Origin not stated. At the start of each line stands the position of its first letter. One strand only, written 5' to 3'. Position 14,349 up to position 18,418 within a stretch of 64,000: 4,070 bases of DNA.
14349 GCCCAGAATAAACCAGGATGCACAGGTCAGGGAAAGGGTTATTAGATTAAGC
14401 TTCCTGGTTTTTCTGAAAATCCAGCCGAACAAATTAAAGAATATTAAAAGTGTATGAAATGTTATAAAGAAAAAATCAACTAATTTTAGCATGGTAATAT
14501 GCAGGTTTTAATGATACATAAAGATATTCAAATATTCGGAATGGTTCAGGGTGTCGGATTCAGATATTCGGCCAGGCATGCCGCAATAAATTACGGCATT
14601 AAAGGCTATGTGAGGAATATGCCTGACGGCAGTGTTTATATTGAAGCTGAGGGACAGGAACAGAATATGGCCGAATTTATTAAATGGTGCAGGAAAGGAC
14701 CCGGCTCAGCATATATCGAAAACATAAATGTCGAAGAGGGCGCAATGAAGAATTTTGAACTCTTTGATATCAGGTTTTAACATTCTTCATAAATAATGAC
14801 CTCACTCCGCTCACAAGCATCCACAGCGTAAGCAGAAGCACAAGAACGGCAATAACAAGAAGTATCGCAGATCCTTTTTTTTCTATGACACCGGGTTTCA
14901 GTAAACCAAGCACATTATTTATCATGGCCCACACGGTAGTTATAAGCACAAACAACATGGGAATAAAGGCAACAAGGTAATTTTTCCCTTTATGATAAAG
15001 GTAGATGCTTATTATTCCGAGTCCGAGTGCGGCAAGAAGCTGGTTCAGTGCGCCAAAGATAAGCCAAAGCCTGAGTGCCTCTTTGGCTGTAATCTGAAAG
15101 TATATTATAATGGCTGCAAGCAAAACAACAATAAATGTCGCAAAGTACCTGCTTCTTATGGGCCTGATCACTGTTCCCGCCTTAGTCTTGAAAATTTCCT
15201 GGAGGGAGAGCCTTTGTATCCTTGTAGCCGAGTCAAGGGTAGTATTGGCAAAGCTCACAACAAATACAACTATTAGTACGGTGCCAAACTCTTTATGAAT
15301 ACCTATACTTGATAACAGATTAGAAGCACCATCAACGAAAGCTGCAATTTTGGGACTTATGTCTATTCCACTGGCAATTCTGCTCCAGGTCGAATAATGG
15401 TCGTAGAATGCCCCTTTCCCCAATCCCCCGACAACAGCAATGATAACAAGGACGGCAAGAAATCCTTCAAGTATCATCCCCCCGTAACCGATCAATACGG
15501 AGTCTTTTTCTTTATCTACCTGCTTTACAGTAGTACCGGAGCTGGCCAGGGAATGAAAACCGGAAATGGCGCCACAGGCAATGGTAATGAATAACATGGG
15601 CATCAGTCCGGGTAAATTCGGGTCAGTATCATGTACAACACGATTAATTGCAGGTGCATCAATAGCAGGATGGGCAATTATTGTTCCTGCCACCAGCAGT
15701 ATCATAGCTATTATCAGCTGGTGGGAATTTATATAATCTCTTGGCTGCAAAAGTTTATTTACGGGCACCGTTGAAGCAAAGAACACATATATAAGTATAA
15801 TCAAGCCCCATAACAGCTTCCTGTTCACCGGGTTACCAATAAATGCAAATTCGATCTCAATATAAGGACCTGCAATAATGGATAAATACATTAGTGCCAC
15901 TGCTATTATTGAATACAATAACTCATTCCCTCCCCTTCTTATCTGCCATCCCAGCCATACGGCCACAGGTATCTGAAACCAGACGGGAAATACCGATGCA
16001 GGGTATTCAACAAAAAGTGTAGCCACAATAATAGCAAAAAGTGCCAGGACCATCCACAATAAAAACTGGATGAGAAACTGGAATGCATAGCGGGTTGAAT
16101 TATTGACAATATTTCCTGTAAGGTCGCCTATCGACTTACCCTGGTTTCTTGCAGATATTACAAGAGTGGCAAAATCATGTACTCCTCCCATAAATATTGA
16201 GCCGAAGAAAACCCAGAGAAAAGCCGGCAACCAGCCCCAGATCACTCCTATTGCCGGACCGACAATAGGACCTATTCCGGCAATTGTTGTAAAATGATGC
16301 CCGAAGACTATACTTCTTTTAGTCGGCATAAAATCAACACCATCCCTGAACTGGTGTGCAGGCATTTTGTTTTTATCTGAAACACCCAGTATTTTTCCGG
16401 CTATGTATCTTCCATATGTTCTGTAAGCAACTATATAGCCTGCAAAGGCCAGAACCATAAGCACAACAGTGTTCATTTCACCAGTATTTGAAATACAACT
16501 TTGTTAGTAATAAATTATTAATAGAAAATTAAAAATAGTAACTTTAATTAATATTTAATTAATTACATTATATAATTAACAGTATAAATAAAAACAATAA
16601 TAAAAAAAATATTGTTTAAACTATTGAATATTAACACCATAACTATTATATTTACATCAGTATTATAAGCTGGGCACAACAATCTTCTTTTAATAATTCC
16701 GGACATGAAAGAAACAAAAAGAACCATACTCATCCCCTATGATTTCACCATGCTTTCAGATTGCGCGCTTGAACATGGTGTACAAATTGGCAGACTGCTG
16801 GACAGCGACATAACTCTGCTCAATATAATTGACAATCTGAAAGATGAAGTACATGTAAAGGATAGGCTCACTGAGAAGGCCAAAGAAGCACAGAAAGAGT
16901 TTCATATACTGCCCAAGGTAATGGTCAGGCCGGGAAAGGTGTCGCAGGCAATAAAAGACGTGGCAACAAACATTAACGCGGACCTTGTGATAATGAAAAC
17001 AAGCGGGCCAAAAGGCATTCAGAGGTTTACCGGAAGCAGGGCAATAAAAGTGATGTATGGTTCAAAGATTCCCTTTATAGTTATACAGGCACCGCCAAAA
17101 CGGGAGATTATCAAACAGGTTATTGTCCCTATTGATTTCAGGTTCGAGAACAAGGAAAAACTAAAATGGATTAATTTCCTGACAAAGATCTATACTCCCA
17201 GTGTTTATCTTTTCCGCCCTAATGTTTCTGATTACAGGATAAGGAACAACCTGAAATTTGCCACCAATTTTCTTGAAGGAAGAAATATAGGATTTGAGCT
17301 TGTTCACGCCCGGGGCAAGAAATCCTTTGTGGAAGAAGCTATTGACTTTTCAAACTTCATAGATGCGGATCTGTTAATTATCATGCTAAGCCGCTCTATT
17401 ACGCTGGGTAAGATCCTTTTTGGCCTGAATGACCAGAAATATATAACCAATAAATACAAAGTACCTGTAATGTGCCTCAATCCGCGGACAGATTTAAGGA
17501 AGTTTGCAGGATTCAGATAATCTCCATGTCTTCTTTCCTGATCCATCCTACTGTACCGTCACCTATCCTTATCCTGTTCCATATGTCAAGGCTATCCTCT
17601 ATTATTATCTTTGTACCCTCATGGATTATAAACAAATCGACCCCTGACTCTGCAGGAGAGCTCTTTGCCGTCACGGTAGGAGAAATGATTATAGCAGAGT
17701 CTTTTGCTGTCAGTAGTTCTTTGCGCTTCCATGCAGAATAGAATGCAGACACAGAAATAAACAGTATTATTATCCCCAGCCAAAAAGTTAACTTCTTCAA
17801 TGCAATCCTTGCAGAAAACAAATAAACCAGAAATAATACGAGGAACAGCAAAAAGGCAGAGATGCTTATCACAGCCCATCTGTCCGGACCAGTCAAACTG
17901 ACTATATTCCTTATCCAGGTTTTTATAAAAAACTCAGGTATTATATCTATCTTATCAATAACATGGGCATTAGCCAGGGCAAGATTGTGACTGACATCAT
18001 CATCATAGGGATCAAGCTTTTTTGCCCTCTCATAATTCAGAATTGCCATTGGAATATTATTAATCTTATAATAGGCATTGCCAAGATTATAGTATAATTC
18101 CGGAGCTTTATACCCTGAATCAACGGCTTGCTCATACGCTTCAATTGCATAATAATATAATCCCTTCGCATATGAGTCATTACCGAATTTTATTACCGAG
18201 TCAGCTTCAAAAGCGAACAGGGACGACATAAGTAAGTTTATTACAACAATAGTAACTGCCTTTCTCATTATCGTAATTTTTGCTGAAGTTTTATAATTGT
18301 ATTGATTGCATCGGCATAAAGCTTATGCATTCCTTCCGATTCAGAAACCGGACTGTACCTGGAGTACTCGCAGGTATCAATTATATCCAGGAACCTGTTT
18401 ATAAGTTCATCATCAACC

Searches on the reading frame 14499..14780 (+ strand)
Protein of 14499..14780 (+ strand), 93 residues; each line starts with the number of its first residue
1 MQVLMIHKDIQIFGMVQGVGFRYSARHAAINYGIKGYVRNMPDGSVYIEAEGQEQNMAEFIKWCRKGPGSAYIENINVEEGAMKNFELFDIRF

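Call 3: search_protein_families(library=pfam, proteins=[window:14499-14780:+], max_evalue=0.01)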
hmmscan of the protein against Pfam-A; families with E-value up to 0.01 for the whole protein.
window:14499-14780:+ (93 aa): 1 family
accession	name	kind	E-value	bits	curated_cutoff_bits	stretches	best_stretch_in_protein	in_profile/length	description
PF00708.24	Acylphosphatase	-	1.2e-24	86.8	22.5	1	9-91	2-85/85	Acylphosphatase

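Call 4: search_protein_families(library=ncbifam, proteins=[window:14499-14780:+], max_evalue=0.01)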
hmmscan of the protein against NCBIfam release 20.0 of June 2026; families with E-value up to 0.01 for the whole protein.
window:14499-14780:+ (93 aa): 30 families (the best 25 are shown)
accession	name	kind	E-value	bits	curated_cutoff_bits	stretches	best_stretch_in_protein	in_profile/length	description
NF011009.0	PRK14435.1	equivalog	4.3e-28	97.3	119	1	5-93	1-89/90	acylphosphatase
NF011019.0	PRK14448.1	equivalog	7e-24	83.8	100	1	5-92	1-89/90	acylphosphatase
NF011000.0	PRK14426.1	equivalog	1.9e-21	75.9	89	1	10-92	8-92/92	acylphosphatase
NF011023.0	PRK14452.1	equivalog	2e-21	76.1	113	1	10-92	24-106/107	acylphosphatase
NF011011.0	PRK14438.1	equivalog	3.3e-20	72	109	1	10-93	7-91/91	acylphosphatase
NF011022.0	PRK14451.1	equivalog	1e-19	70.6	91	1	10-91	9-90/91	acylphosphatase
NF011020.0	PRK14449.1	equivalog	3e-19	68.7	103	1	10-79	7-76/90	acylphosphatase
NF011013.0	PRK14441.1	equivalog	4.3e-19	68.4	114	1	9-93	8-93/93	acylphosphatase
NF011012.0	PRK14440.1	equivalog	1.8e-18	66.5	103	1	10-82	7-79/90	acylphosphatase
NF010996.0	PRK14421.1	equivalog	1.8e-18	66.4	98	1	8-87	6-85/99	acylphosphatase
NF011007.0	PRK14433.1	equivalog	4e-18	65.4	100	1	12-87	8-86/88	acylphosphatase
NF011010.0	PRK14436.1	equivalog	6.3e-18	64.9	117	1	6-87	4-85/91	acylphosphatase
NF011003.0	PRK14429.1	equivalog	1.3e-17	63.6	90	1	10-83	6-79/91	acylphosphatase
NF011015.0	PRK14443.1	equivalog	2.2e-17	63.4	131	1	11-91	9-91/93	acylphosphatase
NF011017.0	PRK14445.1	equivalog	4.2e-17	62.2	97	1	10-85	8-83/92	acylphosphatase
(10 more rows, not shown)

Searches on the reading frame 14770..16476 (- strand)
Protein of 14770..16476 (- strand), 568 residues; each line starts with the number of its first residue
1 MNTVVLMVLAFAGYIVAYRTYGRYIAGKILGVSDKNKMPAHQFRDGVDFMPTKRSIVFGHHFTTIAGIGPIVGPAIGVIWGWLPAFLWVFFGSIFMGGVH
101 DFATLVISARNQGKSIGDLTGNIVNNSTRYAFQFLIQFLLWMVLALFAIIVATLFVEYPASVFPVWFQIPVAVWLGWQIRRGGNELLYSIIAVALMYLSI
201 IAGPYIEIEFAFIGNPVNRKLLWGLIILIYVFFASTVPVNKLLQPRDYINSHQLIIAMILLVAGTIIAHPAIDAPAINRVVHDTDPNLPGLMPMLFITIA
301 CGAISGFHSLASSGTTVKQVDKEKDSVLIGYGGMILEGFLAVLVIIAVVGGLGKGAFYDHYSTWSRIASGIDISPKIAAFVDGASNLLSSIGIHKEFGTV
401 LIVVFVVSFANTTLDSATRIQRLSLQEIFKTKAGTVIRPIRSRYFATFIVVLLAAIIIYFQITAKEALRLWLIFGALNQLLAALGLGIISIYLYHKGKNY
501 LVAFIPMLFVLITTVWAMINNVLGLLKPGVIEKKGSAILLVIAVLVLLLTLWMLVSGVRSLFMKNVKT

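Call 49: search_protein_families(library=pfam, proteins=[window:14770-16476:-], max_evalue=0.01)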
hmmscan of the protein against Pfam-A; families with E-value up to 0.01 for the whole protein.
window:14770-16476:- (568 aa): 1 family
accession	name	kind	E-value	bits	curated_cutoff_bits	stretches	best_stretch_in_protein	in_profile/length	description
PF02554.20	CstA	-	2e-138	463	27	2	2-349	1-352/560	Carbon starvation protein CstA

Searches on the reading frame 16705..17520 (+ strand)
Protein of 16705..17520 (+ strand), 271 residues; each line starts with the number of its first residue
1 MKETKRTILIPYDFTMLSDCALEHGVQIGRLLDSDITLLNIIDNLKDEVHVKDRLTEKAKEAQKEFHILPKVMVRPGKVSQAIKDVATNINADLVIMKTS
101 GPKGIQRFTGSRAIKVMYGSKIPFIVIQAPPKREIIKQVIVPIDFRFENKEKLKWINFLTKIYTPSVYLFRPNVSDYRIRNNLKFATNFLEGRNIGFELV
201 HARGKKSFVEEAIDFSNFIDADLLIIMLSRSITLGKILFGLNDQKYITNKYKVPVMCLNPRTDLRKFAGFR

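Call 49: search_protein_families(library=pfam, proteins=[window:16705-17520:+], max_evalue=0.01)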
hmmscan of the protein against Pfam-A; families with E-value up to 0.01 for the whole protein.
window:16705-17520:+ (271 aa): 1 family
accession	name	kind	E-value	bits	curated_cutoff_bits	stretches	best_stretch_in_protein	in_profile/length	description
PF00582.32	Usp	-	6.8e-15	56.3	24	1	6-127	3-140/141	Universal stress protein family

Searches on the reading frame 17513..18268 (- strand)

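Call 49: search_protein_families(library=pfam, proteins=[window:17513-18268:-], max_evalue=0.01)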
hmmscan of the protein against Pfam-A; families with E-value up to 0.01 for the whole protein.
window:17513-18268:- (251 aa): 6 families
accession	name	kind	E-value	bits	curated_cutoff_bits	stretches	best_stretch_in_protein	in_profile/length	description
PF00515.34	TPR_1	-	1.8e-08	34.3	27.8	1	57-88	2-33/34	Tetratricopeptide repeat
PF13414.12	TPR_11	-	3.5e-08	33.4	26.8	2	63-100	1-38/42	TPR repeat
PF07719.23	TPR_2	-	8.6e-08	32.2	27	1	56-88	1-33/34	Tetratricopeptide repeat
PF13432.12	TPR_16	-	5e-06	27.3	32.7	1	29-89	4-64/65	Tetratricopeptide repeat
PF13181.12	TPR_8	-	0.00013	22.2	25.7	1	57-87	2-32/34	Tetratricopeptide repeat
PF13567.11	DUF4131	-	0.0079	16.3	31.6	0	132-190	8-59/165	Domain of unknown function (DUF4131)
